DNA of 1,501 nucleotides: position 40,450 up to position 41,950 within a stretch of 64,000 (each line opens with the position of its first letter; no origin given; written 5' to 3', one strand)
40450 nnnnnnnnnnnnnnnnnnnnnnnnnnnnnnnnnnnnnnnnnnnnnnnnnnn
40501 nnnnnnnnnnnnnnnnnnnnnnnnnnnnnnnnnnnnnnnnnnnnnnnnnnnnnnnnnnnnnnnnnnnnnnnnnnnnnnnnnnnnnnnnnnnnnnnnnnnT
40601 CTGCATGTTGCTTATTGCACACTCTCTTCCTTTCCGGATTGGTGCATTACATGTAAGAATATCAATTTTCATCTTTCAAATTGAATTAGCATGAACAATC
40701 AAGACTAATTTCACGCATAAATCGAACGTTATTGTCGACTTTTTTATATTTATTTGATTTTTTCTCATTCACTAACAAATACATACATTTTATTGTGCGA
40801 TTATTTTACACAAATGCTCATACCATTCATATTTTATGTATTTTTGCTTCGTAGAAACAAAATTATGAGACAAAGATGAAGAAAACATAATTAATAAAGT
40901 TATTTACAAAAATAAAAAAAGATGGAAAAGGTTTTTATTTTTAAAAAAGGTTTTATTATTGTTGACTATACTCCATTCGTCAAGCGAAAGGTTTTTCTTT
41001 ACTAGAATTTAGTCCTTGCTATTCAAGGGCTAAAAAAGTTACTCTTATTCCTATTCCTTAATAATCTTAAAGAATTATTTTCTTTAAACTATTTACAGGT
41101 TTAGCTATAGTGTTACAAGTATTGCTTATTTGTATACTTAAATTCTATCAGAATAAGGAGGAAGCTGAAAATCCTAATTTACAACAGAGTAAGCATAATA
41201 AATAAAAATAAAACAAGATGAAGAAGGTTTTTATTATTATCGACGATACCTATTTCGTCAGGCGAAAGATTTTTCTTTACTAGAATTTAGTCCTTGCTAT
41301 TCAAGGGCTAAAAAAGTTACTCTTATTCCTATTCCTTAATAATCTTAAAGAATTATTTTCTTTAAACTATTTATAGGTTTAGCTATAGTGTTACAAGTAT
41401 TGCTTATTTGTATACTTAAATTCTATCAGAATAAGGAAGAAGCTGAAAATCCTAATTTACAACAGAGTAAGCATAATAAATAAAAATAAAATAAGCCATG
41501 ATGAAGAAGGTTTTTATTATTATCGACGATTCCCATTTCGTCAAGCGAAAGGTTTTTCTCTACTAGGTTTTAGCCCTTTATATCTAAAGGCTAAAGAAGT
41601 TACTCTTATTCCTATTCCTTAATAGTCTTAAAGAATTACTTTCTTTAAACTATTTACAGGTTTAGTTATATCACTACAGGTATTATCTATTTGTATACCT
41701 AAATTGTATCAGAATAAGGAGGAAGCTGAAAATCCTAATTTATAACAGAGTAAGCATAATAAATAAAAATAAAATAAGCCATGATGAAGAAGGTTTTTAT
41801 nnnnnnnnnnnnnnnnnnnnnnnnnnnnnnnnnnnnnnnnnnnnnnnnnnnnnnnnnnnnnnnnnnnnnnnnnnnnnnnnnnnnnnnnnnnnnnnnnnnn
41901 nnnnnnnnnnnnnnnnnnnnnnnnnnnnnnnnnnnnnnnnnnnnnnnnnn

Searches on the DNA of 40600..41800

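Call 78: search_rna_families(source=window, start=40600, end=41800, threshold=evalue, max_evalue=0.1, show_alignments=3)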
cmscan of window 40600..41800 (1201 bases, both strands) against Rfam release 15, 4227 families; matches with E-value up to 0.1: 3.
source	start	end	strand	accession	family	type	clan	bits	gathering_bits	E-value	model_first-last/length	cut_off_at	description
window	41716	41756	+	RF02914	DUF805b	Cis-reg;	CL00115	39.7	35.6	1.7e-09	1-35/35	no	DUF805b RNA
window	41155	41195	+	RF02914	DUF805b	Cis-reg;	CL00115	36.5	35.6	2.1e-08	1-35/35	no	DUF805b RNA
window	41433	41473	+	RF02914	DUF805b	Cis-reg;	CL00115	33.5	35.6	2.3e-07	1-35/35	no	DUF805b RNA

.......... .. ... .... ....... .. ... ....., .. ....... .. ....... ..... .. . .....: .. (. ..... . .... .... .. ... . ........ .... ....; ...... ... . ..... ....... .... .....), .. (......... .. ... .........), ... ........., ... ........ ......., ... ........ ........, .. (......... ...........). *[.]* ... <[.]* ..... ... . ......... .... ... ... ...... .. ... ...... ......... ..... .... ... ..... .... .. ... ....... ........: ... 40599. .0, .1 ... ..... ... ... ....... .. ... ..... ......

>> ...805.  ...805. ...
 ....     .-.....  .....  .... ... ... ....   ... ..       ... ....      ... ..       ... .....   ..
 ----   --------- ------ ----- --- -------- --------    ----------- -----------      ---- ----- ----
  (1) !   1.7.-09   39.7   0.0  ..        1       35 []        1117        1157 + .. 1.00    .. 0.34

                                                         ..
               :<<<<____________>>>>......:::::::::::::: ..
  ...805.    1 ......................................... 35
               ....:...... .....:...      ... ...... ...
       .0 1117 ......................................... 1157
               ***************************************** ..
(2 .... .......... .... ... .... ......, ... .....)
